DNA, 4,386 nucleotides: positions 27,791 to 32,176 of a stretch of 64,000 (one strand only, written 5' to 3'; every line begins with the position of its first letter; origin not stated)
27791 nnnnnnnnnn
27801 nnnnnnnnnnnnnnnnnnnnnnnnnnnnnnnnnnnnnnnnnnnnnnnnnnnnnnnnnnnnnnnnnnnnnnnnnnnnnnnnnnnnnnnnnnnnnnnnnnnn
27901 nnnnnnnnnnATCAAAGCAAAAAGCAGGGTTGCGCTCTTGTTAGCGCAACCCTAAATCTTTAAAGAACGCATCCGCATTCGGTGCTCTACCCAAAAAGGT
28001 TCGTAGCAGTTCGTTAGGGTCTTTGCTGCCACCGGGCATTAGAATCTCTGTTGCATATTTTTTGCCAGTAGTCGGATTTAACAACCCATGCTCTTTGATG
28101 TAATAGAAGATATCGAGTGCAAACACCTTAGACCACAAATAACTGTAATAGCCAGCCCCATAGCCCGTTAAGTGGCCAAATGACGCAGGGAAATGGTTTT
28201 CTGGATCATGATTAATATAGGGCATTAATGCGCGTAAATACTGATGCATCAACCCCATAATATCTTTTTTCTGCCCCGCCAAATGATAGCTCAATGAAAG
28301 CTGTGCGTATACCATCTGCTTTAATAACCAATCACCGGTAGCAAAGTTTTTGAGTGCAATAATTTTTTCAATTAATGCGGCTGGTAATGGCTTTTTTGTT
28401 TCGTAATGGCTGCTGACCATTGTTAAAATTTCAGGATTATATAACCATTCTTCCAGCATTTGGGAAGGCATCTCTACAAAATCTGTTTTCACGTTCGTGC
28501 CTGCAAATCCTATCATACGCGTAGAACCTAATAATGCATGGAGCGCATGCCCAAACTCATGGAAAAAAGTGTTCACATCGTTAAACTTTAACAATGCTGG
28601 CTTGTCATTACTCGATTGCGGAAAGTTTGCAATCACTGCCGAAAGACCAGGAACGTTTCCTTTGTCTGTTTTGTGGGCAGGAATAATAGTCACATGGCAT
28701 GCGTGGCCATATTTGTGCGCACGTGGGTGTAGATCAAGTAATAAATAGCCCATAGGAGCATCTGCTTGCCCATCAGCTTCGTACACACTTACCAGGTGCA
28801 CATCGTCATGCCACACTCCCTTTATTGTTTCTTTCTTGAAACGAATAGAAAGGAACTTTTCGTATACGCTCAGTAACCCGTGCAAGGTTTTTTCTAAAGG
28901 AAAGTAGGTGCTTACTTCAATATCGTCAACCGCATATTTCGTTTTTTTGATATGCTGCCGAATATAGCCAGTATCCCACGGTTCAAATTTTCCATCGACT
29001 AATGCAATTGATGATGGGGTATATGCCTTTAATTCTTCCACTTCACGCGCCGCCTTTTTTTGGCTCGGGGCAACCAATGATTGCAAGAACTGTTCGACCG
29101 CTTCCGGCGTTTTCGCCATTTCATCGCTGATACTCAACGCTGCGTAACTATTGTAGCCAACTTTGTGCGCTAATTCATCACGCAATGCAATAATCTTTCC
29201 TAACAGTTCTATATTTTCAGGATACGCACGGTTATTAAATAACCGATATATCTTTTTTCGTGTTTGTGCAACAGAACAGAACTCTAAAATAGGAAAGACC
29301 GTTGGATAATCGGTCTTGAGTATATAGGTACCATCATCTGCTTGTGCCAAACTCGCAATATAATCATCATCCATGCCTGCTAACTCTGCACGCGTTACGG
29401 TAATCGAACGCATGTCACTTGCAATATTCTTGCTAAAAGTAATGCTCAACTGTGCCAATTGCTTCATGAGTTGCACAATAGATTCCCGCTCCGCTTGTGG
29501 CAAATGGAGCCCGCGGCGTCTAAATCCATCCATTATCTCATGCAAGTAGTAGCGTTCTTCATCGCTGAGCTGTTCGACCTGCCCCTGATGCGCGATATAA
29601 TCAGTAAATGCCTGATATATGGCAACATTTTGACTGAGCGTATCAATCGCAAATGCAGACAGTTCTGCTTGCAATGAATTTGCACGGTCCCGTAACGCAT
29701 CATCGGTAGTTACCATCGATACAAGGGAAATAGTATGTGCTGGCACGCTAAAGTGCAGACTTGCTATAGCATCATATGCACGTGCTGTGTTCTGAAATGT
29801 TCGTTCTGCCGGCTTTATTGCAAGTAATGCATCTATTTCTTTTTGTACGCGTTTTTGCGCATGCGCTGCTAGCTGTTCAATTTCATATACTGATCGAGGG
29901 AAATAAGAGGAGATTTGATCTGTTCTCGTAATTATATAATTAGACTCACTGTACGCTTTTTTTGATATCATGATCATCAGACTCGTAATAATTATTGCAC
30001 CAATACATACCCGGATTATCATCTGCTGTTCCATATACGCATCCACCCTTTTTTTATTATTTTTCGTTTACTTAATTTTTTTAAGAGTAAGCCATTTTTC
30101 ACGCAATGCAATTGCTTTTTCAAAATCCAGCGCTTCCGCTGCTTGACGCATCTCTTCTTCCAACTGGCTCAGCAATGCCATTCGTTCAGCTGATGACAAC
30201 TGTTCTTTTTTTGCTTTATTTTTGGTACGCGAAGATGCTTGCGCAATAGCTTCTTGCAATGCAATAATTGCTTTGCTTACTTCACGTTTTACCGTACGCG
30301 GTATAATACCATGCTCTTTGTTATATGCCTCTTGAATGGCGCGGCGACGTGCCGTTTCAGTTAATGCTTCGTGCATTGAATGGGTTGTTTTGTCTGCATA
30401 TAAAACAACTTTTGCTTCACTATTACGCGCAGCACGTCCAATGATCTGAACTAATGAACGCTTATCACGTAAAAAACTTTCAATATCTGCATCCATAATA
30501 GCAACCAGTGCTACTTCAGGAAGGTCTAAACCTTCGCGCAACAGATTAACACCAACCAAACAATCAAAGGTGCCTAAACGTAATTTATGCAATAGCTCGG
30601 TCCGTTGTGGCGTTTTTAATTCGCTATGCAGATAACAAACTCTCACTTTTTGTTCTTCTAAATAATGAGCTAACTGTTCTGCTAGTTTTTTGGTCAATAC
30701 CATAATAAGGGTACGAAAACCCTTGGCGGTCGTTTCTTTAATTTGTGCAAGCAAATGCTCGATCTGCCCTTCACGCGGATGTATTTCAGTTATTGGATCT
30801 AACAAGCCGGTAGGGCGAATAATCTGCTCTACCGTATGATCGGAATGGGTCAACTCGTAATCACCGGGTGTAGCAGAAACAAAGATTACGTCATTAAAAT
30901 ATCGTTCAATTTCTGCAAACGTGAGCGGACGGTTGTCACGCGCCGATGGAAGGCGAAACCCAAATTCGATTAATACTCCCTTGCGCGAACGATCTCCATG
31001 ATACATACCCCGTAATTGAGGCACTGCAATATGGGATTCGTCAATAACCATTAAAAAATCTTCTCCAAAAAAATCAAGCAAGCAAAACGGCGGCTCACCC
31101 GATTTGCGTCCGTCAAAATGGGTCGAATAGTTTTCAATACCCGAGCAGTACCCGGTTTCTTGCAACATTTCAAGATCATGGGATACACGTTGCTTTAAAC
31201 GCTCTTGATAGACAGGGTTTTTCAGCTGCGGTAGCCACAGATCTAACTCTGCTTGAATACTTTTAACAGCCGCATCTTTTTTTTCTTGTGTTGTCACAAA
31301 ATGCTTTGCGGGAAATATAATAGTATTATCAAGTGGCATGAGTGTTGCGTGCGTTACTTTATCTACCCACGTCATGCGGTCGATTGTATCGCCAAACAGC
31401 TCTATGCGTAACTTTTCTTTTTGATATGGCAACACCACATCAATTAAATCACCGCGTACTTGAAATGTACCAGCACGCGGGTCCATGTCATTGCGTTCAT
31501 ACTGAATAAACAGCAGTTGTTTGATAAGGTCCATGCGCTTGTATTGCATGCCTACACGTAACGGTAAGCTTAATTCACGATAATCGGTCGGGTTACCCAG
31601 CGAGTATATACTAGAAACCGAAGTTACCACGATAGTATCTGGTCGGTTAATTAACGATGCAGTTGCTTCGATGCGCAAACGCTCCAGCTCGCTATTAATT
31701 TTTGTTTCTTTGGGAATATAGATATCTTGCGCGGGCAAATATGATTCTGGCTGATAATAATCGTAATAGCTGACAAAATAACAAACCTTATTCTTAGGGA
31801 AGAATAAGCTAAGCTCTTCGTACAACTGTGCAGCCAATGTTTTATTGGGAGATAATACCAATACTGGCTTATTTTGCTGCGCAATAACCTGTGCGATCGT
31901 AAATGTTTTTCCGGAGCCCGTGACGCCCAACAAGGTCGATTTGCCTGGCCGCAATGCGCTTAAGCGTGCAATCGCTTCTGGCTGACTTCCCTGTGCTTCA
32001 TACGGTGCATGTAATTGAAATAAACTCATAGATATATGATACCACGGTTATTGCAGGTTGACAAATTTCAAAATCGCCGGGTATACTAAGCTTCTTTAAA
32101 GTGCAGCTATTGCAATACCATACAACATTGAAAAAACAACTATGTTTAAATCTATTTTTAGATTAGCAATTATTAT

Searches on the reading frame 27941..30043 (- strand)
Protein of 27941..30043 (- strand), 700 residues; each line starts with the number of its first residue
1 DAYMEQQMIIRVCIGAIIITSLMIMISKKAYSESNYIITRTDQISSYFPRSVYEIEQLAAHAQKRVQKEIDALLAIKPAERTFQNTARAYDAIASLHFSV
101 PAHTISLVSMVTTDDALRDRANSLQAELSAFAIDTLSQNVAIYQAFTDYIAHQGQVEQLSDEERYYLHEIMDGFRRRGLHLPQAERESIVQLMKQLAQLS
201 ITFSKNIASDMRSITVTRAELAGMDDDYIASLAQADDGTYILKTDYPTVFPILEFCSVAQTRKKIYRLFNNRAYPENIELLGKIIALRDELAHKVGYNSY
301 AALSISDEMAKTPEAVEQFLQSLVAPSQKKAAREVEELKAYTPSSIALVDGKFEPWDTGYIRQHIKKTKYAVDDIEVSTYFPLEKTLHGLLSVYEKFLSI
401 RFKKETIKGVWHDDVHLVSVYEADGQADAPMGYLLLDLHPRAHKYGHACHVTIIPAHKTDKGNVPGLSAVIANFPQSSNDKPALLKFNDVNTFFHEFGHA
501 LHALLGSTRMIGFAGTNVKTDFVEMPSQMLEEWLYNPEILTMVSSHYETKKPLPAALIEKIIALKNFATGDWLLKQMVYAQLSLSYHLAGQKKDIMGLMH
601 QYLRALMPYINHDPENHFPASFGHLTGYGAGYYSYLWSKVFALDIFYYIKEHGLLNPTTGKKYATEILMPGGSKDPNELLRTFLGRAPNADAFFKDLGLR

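Call 56: search_protein_families(library=pfam, proteins=[window:27941-30043:-], max_evalue=0.00001)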
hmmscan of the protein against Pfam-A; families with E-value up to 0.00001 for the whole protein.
window:27941-30043:- (700 aa): 1 family
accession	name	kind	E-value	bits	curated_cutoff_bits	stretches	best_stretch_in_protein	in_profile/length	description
PF01432.26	Peptidase_M3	-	1.1e-119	401.3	27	1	256-698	5-456/457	Peptidase family M3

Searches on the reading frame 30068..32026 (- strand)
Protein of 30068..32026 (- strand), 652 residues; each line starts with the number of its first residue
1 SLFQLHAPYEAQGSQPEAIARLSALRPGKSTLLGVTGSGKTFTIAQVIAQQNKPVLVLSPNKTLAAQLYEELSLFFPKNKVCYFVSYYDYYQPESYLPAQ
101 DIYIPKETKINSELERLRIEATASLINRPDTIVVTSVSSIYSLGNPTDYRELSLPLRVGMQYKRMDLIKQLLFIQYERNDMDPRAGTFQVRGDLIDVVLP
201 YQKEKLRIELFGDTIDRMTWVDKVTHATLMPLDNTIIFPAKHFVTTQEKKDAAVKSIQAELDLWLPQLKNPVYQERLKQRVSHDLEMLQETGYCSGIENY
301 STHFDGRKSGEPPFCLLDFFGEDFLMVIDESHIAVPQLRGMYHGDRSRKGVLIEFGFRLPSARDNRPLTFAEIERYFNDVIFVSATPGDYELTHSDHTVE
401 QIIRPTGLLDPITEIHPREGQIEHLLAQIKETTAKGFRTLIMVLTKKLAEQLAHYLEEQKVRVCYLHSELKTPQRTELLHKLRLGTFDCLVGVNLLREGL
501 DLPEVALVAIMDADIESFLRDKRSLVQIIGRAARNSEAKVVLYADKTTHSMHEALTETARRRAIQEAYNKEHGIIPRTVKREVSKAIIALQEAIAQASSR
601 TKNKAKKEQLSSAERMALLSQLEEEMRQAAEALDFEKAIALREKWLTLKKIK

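Call 56: search_protein_families(library=pfam, proteins=[window:30068-32026:-], max_evalue=0.00001)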
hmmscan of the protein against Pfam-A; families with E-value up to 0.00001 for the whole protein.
window:30068-32026:- (652 aa): 6 families
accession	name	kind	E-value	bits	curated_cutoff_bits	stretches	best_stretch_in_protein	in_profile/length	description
PF17757.6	UvrB_inter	-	1.3e-26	93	22.9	1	154-243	1-91/91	UvrB interaction domain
PF12344.14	UvrB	-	9.1e-21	73.9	27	1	542-583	1-42/43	Ultra-violet resistance protein B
PF00271.37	Helicase_C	-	1.7e-20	73.7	23.5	1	424-535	5-109/110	Helicase conserved C-terminal domain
PF04851.21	ResIII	-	2e-09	38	22.5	1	15-114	8-114/164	Type III restriction enzyme, res subunit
PF00270.35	DEAD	-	3.9e-09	36.9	26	1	29-86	16-81/167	DEAD/DEAH box helicase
PF02151.25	UVR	-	1.8e-06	28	21.5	1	618-644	3-29/36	UvrB/uvrC motif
